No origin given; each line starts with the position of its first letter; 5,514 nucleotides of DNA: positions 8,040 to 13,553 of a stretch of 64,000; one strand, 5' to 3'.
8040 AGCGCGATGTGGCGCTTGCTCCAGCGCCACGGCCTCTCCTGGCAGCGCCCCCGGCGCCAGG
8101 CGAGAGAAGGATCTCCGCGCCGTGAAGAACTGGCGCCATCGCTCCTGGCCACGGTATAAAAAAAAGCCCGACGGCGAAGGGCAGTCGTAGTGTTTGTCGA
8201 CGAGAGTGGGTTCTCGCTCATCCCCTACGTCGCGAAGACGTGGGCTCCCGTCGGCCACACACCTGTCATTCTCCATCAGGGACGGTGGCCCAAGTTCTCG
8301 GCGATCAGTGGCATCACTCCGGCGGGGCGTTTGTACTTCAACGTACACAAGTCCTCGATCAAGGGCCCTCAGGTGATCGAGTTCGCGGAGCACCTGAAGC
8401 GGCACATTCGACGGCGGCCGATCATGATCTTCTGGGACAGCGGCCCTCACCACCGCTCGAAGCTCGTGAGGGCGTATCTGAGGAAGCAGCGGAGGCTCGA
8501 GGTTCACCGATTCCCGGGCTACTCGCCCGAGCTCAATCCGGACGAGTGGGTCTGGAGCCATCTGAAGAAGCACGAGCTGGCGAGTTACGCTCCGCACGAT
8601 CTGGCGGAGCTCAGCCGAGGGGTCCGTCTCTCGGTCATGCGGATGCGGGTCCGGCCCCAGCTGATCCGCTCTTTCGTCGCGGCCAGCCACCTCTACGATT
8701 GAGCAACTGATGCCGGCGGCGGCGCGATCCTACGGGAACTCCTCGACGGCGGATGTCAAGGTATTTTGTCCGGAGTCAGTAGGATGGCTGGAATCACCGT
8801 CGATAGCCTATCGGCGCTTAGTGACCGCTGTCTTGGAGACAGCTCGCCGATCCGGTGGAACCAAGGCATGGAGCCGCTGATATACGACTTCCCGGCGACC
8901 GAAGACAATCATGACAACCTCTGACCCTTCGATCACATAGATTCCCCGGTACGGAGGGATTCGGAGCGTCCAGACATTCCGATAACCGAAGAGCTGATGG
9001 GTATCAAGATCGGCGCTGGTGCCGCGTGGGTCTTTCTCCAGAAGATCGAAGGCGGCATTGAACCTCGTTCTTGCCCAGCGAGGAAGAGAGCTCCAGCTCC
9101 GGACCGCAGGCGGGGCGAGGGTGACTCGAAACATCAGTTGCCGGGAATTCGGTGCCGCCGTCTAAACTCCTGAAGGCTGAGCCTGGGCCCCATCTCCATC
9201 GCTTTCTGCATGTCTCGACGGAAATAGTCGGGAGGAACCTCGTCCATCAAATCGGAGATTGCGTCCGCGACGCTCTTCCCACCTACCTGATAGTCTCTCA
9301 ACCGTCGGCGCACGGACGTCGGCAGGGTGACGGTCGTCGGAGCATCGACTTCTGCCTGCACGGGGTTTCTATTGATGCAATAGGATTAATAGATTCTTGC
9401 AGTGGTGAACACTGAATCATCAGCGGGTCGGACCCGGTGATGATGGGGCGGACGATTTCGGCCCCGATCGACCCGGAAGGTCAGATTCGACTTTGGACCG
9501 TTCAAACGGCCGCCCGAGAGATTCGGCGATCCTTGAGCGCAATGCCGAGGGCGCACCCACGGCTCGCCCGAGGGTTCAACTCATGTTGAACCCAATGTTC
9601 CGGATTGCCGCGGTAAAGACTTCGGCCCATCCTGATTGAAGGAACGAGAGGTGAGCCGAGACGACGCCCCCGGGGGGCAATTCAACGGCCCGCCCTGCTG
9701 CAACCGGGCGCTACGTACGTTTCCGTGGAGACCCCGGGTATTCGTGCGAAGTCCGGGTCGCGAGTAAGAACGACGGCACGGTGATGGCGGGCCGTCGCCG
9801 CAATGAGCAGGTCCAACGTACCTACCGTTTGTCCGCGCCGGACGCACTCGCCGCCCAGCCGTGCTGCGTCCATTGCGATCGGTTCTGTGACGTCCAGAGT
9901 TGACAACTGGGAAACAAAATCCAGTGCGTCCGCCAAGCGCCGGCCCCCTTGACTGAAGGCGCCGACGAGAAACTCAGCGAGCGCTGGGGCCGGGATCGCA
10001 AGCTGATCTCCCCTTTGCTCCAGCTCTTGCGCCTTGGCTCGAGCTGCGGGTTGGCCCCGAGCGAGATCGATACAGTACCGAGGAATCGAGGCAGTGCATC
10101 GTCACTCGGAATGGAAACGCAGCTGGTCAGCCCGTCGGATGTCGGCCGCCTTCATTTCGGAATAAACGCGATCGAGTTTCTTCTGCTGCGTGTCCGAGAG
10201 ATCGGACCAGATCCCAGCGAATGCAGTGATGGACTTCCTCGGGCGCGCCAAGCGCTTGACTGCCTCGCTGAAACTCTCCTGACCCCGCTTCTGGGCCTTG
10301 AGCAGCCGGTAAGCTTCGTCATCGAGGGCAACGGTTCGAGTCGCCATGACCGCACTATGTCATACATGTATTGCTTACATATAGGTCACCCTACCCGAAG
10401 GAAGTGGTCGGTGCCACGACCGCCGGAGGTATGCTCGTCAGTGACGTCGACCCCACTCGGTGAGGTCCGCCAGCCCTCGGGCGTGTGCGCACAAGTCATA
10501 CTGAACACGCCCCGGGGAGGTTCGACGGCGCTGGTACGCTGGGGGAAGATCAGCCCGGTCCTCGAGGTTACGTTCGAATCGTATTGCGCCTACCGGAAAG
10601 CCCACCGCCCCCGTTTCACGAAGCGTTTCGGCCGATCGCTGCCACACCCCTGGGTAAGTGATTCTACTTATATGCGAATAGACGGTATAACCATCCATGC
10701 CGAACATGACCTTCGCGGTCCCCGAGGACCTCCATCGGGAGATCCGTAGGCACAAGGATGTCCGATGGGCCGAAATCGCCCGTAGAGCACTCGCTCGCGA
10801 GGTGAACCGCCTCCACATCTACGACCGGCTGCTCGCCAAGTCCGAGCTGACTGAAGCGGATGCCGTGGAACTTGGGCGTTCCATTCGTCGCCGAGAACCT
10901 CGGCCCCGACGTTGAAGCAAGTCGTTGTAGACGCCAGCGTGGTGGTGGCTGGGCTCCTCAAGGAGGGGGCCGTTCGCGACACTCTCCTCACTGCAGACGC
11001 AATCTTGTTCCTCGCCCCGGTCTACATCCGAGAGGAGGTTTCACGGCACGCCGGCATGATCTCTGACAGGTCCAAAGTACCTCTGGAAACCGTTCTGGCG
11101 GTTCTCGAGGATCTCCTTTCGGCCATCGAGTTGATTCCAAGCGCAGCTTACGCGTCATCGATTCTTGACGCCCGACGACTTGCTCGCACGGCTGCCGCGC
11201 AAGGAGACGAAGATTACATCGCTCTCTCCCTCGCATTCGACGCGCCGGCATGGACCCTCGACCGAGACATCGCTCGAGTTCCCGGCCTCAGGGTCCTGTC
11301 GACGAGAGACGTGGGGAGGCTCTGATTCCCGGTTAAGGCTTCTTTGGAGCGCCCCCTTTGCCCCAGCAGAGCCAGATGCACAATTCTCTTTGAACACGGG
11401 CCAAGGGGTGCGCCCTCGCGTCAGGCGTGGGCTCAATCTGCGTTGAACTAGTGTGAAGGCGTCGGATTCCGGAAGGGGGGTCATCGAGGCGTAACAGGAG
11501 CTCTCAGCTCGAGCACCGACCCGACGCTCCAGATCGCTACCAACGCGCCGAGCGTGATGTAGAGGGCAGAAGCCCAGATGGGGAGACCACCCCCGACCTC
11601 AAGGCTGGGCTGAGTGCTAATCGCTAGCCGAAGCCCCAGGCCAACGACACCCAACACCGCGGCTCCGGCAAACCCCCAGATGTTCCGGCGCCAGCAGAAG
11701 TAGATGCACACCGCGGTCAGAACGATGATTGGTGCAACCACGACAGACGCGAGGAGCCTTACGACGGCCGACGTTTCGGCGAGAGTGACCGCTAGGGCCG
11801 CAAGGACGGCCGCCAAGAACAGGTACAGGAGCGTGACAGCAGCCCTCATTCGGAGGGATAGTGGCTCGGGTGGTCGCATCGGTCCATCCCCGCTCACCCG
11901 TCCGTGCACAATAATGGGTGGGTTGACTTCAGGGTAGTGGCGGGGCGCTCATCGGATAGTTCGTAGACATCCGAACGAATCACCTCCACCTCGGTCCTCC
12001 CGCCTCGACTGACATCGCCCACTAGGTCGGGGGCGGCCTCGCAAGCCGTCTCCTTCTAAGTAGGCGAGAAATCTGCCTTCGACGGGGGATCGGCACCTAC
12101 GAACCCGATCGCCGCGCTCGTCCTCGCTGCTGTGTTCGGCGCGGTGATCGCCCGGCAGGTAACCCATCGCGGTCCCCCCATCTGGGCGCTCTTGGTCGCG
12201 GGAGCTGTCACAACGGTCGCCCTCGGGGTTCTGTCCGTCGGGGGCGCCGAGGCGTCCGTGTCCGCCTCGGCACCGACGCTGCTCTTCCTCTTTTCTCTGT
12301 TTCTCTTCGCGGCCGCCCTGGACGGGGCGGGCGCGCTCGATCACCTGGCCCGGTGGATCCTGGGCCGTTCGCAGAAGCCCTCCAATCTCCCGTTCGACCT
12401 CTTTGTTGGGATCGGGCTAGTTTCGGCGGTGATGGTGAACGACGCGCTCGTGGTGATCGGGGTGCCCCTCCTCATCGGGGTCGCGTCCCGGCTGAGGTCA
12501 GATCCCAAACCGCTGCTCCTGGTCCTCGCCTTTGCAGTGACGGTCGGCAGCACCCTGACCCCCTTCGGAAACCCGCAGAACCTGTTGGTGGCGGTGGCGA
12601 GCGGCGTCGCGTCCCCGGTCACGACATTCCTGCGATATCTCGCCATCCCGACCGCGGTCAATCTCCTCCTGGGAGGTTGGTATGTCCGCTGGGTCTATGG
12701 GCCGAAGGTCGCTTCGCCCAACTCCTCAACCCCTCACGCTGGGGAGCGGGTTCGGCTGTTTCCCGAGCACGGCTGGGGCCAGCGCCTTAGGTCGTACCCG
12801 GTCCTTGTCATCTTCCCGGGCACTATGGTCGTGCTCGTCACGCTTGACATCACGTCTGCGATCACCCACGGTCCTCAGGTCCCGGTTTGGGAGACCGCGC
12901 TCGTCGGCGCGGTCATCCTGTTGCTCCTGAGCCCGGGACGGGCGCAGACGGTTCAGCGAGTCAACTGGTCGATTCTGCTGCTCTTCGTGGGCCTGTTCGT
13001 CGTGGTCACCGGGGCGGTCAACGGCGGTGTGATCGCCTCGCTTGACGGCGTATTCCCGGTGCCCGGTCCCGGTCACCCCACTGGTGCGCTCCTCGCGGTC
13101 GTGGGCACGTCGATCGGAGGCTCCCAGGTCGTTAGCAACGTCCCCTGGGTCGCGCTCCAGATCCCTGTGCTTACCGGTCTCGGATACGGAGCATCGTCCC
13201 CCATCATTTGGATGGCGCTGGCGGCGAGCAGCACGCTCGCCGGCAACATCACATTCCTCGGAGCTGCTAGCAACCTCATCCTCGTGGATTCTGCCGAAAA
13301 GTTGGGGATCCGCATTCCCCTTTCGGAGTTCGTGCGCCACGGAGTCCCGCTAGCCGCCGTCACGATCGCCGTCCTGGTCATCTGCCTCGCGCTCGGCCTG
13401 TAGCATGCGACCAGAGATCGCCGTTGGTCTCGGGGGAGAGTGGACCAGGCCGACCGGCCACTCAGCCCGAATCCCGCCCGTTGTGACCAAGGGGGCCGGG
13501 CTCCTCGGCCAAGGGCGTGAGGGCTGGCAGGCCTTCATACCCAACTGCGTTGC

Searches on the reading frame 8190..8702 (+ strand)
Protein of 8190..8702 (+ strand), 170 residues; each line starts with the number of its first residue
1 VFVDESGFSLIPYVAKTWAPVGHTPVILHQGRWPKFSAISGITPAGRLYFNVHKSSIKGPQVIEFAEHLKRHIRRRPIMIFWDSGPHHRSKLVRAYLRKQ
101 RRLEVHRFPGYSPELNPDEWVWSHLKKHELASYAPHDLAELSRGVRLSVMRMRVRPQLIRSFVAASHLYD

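Call 50: search_protein_families(library=pfam, proteins=[window:8190-8702:+], max_evalue=0.001)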
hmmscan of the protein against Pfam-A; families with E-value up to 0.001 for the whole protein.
window:8190-8702:+ (170 aa): 1 family
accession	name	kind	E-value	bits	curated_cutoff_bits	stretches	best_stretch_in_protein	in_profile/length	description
PF13358.12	DDE_3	-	3.9e-29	101.8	28.6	1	2-132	4-136/146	DDE superfamily endonuclease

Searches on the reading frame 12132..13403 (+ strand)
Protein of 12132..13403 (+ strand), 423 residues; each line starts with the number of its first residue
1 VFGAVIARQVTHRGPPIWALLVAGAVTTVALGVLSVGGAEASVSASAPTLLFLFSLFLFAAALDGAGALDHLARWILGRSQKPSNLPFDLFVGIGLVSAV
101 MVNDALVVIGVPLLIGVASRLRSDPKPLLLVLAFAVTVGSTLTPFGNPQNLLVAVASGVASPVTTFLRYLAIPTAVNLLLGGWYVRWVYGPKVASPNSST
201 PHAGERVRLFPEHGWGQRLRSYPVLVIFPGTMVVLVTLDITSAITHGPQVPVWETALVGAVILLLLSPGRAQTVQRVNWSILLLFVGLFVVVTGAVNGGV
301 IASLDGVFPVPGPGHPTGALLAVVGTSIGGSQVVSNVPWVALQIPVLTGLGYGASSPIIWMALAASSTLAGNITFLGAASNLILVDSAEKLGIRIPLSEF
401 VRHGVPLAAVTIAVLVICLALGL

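Call 27: search_protein_families(library=pfam, proteins=[window:12132-13403:+], max_evalue=0.001)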
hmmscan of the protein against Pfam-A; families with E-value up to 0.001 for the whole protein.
window:12132-13403:+ (423 aa): 1 family
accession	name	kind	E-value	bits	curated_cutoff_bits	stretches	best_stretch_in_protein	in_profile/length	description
PF03600.22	CitMHS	-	8.1e-47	160.4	31.9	1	18-364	12-334/336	Citrate transporter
